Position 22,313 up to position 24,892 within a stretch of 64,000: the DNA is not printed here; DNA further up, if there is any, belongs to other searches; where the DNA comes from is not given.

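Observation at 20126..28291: Carnitine / gamma-butyrobetaine oxidation operon: BKACE, LcdH-thioesterase fusion, ACAD, NDP-forming acyl-CoA synthetase, CaiD-like hydratase and MFS transporter on one strand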

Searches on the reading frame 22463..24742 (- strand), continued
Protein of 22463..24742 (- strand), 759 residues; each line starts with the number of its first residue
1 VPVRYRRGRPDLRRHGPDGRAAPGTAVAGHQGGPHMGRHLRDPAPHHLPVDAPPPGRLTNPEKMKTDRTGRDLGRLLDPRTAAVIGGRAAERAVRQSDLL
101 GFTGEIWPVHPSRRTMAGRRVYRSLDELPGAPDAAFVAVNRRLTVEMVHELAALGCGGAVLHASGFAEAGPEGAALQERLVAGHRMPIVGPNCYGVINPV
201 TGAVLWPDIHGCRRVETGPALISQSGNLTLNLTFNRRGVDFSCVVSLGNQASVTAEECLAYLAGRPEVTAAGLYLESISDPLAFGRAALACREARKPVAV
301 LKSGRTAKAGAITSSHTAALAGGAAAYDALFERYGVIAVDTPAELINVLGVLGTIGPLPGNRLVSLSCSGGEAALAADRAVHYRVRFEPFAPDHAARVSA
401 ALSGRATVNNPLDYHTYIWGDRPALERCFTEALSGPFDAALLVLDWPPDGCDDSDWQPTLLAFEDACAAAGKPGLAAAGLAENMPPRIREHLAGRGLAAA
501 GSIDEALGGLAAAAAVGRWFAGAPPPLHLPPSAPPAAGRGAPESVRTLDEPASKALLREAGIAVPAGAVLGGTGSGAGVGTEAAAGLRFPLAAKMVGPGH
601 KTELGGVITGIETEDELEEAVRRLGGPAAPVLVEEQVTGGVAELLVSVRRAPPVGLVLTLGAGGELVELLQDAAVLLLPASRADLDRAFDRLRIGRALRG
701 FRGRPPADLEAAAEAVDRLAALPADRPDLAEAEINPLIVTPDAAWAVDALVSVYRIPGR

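Call 48: search_solved_structures(query=L003:5422-6324:+, max_evalue=1e-10)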
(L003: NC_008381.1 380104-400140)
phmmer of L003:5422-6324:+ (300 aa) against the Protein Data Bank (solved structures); distinct sequences matched with E-value up to 1e-10: 13.
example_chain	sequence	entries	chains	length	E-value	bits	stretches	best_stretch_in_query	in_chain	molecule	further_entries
3c6c_A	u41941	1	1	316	3.8e-80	272.5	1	4-297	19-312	3-keto-5-aminohexanoate cleavage enzyme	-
9zsc_A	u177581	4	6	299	1.7e-67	231.1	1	7-297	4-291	3-keto-5-aminohexanoate cleavage protein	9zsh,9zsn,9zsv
3lot_A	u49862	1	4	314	2.5e-42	148.4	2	144-297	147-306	uncharacterized protein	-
8rio_A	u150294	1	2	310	5.4e-42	147.3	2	148-297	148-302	3-keto-5-aminohexanoate cleavage protein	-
8rip_A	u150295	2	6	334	5.5e-42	147.3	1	3-297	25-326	3-keto-5-aminohexanoate cleavage protein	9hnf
3e02_A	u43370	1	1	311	3.2e-41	144.8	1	5-296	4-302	uncharacterized protein DUF849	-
3e49_A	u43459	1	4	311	2.4e-38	135.4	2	5-92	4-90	uncharacterized protein DUF849 with a TIM barrel fold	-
2y7d_A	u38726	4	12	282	2.2e-35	125.6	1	126-299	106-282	3-KETO-5-AMINOHEXANOATE CLEAVAGE ENZYME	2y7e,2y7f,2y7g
3chv_A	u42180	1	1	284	1.4e-26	96.7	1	120-281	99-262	Prokaryotic domain of unknown function (DUF849) with a TIM barrel fold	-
3fa5_A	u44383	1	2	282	7.4e-26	94.4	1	115-280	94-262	protein of unknown function (DUF849)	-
3no5_A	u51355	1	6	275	5e-24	88.4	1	118-288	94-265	Uncharacterized protein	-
5zmy_A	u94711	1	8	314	1.2e-19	74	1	25-295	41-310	Cis-epoxysuccinate hydrolase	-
5zmu_A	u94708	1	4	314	4.6e-19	72.1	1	25-295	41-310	Cis-epoxysuccinate hydrolase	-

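Call 62: search_protein_families(library=pfam, proteins=[L002:1427-5137:+], max_evalue=0.01)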
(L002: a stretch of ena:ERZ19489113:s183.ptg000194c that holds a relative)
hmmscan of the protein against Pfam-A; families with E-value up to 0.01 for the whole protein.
L002:1427-5137:+ (1236 aa): 4 families
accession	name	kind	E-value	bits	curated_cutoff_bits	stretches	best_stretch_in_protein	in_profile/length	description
PF00270.35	DEAD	-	2.3e-16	60.4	26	1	504-672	2-163/167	DEAD/DEAH box helicase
PF00271.37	Helicase_C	-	5.1e-12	46.5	23.5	1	794-849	55-110/110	Helicase conserved C-terminal domain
PF04480.18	DUF559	-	1.7e-06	28.3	20.6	1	260-313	55-108/109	Protein of unknown function (DUF559)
PF01396.24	Zn_ribbon_Top1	-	0.0072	16.5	32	0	8-32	18-37/39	Topoisomerase DNA binding C4 zinc finger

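Call 75: search_solved_structures(query=window:22463-24553:-, max_evalue=1e-20)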
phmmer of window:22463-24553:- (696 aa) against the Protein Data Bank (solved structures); distinct sequences matched with E-value up to 1e-20: 7.
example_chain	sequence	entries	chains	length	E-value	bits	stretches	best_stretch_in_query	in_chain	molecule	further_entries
7cm9_A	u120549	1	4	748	2.8e-62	214.2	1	17-691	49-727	DMSP lyase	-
8wzu_A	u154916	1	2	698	1.7e-59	205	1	13-677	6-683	4-hydroxybutyrate--CoA ligase [ADP-forming]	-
9y43_A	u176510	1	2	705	1e-58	202.4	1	9-317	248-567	3-hydroxypropionate--CoA ligase [ADP-forming]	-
9it0_A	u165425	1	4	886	1.1e-37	132.9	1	8-353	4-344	Protein acetyltransferase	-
9isq_A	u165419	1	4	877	1.9e-36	128.8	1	12-353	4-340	Protein acetyltransferase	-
2csu_A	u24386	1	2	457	2.8e-35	124.9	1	40-351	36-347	457aa long hypothetical protein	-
4xyl_A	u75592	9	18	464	1.5e-28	102.7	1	8-316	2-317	alpha subunit of Acyl-CoA synthetase (NDP forming) | Acyl-CoA synthetase (NDP forming) | alpha subunit of acetyl-CoA synthetase (NDP forming)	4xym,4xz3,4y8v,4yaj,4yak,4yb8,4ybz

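Call 77: search_solved_structures(query=window:22463-24553:-, max_evalue=1e-60, show_alignments=1)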
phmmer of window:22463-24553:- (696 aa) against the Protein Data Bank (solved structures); distinct sequences matched with E-value up to 1e-60: 1.
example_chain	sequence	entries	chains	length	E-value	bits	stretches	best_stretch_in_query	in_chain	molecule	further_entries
7cm9_A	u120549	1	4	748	2.8e-62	214.2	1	17-691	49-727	DMSP lyase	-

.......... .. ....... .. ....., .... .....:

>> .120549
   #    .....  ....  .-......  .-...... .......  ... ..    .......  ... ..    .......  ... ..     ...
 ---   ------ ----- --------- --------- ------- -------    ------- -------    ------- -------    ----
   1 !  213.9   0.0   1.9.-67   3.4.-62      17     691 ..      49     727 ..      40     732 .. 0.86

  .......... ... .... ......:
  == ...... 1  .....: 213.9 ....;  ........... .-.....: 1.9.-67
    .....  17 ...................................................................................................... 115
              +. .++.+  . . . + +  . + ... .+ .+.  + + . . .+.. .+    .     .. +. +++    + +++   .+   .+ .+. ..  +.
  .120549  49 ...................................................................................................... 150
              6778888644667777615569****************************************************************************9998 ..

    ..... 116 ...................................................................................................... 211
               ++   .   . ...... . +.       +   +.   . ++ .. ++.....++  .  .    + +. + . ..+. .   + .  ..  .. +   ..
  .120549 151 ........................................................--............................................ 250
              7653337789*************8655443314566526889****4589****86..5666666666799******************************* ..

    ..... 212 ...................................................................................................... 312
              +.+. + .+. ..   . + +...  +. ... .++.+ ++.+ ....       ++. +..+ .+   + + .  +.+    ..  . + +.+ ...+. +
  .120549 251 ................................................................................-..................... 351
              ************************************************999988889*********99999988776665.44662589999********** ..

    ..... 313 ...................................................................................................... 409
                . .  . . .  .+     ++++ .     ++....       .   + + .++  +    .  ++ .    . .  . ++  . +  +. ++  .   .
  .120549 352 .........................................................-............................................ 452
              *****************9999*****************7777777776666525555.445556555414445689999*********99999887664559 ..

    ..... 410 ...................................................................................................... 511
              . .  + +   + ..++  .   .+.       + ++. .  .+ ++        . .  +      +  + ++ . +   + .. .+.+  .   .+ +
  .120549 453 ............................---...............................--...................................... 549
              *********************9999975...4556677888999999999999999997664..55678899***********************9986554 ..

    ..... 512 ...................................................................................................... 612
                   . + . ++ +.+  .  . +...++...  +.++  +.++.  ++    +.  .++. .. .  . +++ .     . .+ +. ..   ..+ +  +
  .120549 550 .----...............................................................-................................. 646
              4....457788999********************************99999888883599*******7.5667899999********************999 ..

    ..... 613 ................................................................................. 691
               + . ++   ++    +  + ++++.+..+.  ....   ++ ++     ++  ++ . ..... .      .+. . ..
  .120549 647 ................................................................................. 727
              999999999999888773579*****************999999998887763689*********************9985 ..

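Call 85: search_dna_similar(query=L030:10001-12004:+, collection=plasmids, mode=protein, max_rows=45, max_evalue=1e-100)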
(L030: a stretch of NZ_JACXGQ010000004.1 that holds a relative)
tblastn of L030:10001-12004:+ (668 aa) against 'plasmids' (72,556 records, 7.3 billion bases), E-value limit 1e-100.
Records with a match: 156; places in all: 156; records where one place covers at least 80% of the query: 154.
Best place of each record, by identity: 60-80% 1; <60% 155.
By first word of the organism name: Rhizobium 129; Sinorhizobium 7; Ruegeria 5; Alloyangia 2; Thioclava 2; Neorhizobium 2; Sulfitobacter 1; Paracoccus 1; Palleronia 1; Shinella 1; and 5 more.
By predicted mobility (MOB-suite, as given by PLSDB): non-mobilizable 116; conjugative 33; mobilizable 7.
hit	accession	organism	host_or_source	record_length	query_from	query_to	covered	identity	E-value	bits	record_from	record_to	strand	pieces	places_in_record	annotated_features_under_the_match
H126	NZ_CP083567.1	Sulfitobacter sp. W027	-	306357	2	668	100%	76.6%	0e+0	968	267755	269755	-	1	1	acetate--CoA ligase family protein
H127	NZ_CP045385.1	Ruegeria sp. THAF33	pure culture,Surface of a polyethylene ...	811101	4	668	100%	54.7%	0e+0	634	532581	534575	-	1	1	acetate--CoA ligase family protein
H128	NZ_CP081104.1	Ruegeria conchae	-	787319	4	668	100%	53.7%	0e+0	639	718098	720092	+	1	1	acetate--CoA ligase family protein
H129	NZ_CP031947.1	Ruegeria sp. AD91A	-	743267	4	668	100%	53.7%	0e+0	618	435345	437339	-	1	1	acetate--CoA ligase family protein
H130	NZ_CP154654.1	Alloyangia pacifica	-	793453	1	668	100%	53.3%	0e+0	631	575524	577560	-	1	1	acetate--CoA ligase family protein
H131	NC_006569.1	Ruegeria pomeroyi DSS-3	-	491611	5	668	99%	52.8%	0e+0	579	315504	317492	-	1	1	acetate--CoA ligase family protein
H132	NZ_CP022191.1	Alloyangia pacifica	cell culture,oil-contaminated sediment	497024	2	668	100%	52.5%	0e+0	621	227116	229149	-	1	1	acetate--CoA ligase family protein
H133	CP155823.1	Thioclava sp. 'Guangxiensis'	Bruguiera gymnorhiza,pure ...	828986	2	668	100%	52.4%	0e+0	617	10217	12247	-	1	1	acetate--CoA ligase family protein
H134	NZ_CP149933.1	Thioclava sp. GXIMD2076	pure culture,conch meat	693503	2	668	100%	52.4%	0e+0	616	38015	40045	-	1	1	acetate--CoA ligase family protein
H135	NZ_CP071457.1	Rhizobium lentis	lentil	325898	1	668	100%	51.8%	4e-174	558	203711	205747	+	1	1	acetate--CoA ligase family protein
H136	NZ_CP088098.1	Rhizobium sp. SU303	cell culture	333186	5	668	99%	51.9%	4e-173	555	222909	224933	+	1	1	acetate--CoA ligase family protein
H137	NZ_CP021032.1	Rhizobium sp. NXC14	Phaseolus vulgaris,cell culture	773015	1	668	100%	51.5%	6e-169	543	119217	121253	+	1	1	acetate--CoA ligase family protein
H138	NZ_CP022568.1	Rhizobium leguminosarum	Root nodule,Pisum sativum root-nodule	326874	5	668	99%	51.8%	8e-178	568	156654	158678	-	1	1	acetate--CoA ligase family protein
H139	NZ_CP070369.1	Paracoccus methylovorus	whole organism,grassland soil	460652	5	668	99%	51.7%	0e+0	606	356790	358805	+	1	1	acetate--CoA ligase family protein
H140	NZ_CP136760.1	Palleronia sp. LCG004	cell culture,Intertidal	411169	2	668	100%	51.4%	0e+0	614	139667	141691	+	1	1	acetate--CoA ligase family protein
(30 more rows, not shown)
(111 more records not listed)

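Call 86: get_annotated_region(hit=H131, flank=8000)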
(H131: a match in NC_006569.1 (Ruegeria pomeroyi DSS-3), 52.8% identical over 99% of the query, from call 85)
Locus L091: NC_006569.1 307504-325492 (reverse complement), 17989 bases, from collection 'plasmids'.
description: Ruegeria pomeroyi DSS-3 megaplasmid, complete sequence
organism: Ruegeria pomeroyi DSS-3 (NCBI taxid 246200)
taxonomy: Bacteria; Pseudomonadota; Alphaproteobacteria; Rhodobacterales; Roseobacteraceae; Ruegeria; Ruegeria pomeroyi; Ruegeria pomeroyi DSS-3
host: -; source: -; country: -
typing (MOB-suite, as given by PLSDB): non-mobilizable; replicon rep_cluster_95
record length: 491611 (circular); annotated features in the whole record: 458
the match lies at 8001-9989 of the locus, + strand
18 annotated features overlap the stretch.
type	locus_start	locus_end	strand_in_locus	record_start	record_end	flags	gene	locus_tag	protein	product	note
CDS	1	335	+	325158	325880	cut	-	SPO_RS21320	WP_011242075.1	ABC transporter ATP-binding protein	-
CDS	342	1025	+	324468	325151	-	-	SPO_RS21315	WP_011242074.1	aspartate/glutamate racemase family protein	GO:0008152 - metabolic process [Evidence IEA]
CDS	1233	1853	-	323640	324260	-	-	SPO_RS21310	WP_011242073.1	class I SAM-dependent methyltransferase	-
CDS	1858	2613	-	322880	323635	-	pssA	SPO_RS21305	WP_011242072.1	CDP-diacylglycerol--serine O-phosphatidyltransferase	GO:0008654 - phospholipid biosynthetic process [Evidence IEA]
CDS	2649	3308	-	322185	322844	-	-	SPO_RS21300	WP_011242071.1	phosphatidylserine decarboxylase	-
CDS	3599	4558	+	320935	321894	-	-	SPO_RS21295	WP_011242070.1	aminotransferase class IV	-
CDS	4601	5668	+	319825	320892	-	-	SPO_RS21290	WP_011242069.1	helix-turn-helix domain-containing protein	-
CDS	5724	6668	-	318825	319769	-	-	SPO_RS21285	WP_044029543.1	GlxA family transcriptional regulator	-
CDS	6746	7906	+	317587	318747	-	-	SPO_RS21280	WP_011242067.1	acyl-CoA dehydrogenase family protein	-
CDS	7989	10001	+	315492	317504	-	-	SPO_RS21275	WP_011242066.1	acetate--CoA ligase family protein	-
CDS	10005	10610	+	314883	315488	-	-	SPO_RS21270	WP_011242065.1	DJ-1/PfpI family protein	-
CDS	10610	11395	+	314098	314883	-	-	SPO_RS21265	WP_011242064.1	carnitinyl-CoA dehydratase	-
CDS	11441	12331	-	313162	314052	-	-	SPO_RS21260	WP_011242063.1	LysR substrate-binding domain-containing protein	-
CDS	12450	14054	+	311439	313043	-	-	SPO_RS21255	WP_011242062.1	GMC family oxidoreductase N-terminal domain-containing protein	-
CDS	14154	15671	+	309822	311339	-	-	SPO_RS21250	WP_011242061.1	malonyl-CoA synthase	-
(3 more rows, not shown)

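Call 87: get_annotated_region(hit=H126, flank=8000)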
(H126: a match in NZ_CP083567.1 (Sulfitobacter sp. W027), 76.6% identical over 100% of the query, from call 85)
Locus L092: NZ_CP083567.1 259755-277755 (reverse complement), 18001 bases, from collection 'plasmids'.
description: Sulfitobacter sp. W027 plasmid unnamed3, complete sequence
organism: Sulfitobacter sp. W027 (NCBI taxid 2867025)
taxonomy: Bacteria; Pseudomonadota; Alphaproteobacteria; Rhodobacterales; Roseobacteraceae; Sulfitobacter; Sulfitobacter sp. W027
host: -; source: -; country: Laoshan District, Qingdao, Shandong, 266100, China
typing (MOB-suite, as given by PLSDB): non-mobilizable
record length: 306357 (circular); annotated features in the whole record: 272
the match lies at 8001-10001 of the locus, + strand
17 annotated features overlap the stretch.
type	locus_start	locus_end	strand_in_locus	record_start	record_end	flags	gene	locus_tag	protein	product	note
CDS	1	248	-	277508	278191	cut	-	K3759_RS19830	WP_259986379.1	TetR family transcriptional regulator C-terminal domain-containing protein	-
CDS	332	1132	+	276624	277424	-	-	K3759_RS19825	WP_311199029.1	ATP-binding cassette domain-containing protein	-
CDS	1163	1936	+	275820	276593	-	-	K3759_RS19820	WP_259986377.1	transporter substrate-binding domain-containing protein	-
CDS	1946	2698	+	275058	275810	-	-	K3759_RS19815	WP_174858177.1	ABC transporter permease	-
CDS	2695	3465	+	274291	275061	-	-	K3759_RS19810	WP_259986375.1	ABC transporter permease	-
CDS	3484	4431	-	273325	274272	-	-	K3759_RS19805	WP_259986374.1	GlxA family transcriptional regulator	-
CDS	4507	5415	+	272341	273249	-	-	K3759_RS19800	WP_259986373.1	3-keto-5-aminohexanoate cleavage protein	-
CDS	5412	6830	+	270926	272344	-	-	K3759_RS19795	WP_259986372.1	carnitine 3-dehydrogenase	-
CDS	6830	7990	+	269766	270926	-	-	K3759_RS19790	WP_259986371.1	acyl-CoA dehydrogenase family protein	-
CDS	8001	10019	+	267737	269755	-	-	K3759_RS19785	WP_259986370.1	acetate--CoA ligase family protein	-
CDS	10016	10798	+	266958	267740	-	-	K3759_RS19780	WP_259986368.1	carnitinyl-CoA dehydratase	-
CDS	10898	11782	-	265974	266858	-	-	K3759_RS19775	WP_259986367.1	LysR substrate-binding domain-containing protein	GO:0006355 - regulation of DNA-templated transcription [Evidence IEA]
CDS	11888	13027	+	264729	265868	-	-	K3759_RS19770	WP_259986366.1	TauD/TfdA family dioxygenase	-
CDS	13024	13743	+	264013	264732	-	-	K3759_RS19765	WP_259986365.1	class II aldolase/adducin family protein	-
CDS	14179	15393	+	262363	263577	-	-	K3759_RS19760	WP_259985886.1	IS256 family transposase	-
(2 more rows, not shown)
